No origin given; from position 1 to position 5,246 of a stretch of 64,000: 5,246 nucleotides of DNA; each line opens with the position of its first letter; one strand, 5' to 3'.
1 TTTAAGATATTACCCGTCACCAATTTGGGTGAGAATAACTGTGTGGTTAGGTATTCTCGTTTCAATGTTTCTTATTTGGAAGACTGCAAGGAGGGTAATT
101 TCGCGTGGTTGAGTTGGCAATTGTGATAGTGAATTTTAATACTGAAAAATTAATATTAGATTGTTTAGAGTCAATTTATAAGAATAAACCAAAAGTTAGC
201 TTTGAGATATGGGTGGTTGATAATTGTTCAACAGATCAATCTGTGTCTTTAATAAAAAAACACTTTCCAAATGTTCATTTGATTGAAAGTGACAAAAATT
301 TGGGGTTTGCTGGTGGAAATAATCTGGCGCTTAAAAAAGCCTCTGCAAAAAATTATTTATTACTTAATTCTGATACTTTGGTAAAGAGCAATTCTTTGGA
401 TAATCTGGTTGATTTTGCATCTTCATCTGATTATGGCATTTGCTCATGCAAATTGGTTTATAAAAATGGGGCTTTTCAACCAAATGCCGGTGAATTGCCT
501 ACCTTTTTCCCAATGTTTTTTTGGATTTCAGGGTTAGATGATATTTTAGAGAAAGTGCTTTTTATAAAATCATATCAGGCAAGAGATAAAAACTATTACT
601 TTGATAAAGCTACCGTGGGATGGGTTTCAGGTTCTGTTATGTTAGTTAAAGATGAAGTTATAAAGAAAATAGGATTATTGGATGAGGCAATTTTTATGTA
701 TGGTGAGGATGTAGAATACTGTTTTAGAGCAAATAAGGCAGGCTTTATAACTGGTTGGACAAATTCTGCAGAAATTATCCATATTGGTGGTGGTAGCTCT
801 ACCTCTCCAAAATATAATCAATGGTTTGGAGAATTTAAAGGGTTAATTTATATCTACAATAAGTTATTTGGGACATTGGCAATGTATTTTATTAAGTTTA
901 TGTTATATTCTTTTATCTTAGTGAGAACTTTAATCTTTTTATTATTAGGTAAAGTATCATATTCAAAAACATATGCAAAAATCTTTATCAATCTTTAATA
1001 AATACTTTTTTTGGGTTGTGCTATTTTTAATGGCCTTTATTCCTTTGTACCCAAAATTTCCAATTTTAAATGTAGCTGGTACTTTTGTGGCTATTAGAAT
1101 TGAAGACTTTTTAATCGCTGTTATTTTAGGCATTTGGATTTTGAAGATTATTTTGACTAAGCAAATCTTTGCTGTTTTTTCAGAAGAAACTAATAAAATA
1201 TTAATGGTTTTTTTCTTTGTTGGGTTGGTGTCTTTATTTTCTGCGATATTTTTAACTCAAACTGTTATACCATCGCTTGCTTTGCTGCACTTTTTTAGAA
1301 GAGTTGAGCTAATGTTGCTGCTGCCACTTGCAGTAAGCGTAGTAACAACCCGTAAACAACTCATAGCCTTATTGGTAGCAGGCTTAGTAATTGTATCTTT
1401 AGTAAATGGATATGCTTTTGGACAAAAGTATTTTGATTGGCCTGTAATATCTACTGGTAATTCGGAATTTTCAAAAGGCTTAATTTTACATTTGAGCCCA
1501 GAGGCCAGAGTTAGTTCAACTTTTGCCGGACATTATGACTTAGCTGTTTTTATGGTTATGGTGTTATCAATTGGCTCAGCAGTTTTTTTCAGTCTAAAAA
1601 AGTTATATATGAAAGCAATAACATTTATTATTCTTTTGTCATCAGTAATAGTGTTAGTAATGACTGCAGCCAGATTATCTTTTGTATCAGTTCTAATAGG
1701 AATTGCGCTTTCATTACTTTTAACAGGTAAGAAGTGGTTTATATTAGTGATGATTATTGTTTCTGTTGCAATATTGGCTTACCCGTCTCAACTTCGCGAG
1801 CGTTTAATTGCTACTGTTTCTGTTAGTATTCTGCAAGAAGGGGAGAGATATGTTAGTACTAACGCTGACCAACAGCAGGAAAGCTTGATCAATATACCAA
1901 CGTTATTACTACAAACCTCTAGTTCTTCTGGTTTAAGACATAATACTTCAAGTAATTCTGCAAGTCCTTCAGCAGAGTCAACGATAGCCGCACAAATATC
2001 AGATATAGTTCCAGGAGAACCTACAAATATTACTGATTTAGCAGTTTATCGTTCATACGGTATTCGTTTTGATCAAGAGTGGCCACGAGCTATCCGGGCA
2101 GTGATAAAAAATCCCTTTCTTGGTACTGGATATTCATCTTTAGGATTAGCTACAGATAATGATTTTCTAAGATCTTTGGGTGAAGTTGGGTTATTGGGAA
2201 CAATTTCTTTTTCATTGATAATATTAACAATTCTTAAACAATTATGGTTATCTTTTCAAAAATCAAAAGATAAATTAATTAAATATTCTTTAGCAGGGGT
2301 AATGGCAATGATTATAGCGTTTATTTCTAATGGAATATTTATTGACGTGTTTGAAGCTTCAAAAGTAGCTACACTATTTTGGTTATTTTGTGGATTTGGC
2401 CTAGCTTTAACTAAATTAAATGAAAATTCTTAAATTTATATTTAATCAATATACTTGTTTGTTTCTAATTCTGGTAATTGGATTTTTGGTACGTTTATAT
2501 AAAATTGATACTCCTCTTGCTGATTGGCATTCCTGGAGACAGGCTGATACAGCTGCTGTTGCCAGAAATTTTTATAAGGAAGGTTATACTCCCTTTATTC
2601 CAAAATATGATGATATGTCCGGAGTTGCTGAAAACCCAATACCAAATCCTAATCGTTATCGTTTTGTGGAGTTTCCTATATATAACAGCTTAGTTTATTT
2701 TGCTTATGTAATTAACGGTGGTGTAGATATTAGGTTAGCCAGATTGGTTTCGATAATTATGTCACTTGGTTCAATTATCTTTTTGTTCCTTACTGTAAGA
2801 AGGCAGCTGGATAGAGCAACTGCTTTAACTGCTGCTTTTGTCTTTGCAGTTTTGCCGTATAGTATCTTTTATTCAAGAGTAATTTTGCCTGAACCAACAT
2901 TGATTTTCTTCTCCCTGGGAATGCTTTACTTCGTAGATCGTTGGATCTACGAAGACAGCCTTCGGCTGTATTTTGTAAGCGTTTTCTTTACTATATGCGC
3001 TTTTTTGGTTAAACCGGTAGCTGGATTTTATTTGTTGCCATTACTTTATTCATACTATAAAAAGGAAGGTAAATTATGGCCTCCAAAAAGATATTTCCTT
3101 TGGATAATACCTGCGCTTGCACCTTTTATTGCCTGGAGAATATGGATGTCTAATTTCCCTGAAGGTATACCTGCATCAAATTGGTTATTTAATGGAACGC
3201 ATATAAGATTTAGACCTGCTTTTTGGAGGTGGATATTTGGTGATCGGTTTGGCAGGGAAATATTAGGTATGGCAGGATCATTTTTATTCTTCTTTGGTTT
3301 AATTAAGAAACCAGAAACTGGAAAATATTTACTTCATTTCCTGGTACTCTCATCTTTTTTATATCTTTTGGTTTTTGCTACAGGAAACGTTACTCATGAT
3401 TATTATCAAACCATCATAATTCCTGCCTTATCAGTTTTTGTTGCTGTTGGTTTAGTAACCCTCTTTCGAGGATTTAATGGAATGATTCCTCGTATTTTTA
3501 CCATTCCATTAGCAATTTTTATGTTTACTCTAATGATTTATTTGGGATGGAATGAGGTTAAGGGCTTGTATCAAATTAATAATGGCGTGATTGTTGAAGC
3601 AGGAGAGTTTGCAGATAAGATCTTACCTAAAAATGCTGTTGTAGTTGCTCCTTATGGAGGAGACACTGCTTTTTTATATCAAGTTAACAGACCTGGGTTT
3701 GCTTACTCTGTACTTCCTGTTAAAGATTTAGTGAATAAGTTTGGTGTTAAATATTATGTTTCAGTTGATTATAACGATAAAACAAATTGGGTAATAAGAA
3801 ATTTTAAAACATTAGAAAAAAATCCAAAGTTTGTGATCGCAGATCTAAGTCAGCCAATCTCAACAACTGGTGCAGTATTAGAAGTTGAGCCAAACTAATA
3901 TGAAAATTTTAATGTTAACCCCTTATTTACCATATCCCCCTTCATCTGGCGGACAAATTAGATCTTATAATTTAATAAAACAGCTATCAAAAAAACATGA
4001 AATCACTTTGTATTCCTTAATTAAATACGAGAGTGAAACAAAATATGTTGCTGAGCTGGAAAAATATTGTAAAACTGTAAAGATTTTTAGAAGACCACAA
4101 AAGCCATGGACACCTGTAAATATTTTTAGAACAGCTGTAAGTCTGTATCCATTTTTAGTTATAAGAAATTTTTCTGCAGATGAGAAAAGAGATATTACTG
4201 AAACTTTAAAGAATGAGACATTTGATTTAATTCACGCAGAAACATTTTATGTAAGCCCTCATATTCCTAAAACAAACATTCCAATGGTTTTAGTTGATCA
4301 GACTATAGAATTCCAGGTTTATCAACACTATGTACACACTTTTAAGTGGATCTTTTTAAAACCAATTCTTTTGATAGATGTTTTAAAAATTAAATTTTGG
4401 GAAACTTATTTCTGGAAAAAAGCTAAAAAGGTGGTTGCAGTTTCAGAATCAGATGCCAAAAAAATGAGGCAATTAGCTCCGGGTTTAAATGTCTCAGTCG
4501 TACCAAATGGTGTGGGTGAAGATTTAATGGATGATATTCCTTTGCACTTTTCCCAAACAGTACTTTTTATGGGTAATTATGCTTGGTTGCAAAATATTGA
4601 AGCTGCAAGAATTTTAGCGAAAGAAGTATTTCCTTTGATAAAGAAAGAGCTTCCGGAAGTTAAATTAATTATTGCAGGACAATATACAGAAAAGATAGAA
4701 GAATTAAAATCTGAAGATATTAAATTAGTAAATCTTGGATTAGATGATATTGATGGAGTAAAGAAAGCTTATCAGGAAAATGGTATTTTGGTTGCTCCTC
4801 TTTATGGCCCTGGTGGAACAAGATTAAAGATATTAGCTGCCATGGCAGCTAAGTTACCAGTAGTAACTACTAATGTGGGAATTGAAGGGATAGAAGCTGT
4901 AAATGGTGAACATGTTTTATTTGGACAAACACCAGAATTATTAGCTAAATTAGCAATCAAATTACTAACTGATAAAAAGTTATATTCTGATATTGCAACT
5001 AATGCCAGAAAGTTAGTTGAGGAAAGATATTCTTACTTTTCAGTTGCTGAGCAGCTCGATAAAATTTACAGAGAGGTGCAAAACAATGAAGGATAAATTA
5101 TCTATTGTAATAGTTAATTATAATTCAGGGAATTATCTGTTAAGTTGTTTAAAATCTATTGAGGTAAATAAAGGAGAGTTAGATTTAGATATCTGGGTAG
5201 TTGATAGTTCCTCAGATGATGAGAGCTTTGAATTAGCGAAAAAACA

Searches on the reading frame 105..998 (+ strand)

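Call 35: search_protein_families(library=pfam, proteins=[window:105-998:+], max_evalue=0.0001)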
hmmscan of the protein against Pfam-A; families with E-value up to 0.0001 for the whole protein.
window:105-998:+ (297 aa): 3 families
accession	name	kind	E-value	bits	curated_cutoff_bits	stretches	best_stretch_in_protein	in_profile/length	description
PF00535.33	Glycos_transf_2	-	1.1e-21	78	23.3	1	6-129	2-127/168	Glycosyl transferase family 2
PF13641.12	Glyco_tranf_2_3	-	2.1e-12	48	27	1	4-216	3-201/230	Glycosyltransferase like family 2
PF13632.12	Glyco_trans_2_3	-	6.1e-09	36.4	27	1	85-282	3-178/198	Glycosyl transferase family group 2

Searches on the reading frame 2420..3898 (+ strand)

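Call 35: search_protein_families(library=pfam, proteins=[window:2420-3898:+], max_evalue=0.0001)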
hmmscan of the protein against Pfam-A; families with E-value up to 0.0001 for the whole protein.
window:2420-3898:+ (492 aa): 2 families
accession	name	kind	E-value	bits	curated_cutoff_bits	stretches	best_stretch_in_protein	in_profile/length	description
PF13231.12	PMT_2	-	4.8e-11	43.6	26.1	1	101-242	18-160/160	Dolichyl-phosphate-mannose-protein mannosyltransferase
PF02366.24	PMT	-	1.6e-05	25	22.7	1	100-210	78-194/245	Dolichyl-phosphate-mannose-protein mannosyltransferase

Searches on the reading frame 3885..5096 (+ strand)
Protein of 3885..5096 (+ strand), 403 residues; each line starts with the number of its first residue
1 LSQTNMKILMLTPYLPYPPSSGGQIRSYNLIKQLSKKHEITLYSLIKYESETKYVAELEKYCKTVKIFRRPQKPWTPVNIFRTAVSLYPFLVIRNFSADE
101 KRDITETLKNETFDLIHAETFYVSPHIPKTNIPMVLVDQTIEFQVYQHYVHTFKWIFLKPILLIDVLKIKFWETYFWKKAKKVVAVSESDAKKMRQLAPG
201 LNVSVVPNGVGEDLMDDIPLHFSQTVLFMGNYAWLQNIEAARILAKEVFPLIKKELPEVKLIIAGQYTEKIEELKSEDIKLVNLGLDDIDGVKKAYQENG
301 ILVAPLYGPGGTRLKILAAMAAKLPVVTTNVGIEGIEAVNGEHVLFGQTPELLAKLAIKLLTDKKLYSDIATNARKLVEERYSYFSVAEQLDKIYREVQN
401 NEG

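Call 35: search_protein_families(library=pfam, proteins=[window:3885-5096:+], max_evalue=0.0001)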
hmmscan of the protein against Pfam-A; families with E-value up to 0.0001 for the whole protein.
window:3885-5096:+ (403 aa): 4 families
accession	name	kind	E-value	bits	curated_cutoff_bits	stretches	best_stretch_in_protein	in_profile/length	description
PF13692.12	Glyco_trans_1_4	-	5.7e-19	69.2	27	1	224-363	2-142/142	Glycosyl transferases group 1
PF00534.26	Glycos_transf_1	-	7.4e-12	45.6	26.4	1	226-376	18-171/172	Glycosyl transferases group 1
PF13439.12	Glyco_transf_4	-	5.7e-10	39.9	28.5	1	22-210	3-166/170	Glycosyltransferase Family 4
PF13524.12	Glyco_trans_1_2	-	7.3e-05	23.2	25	0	309-391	60-142/144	Glycosyl transferase-like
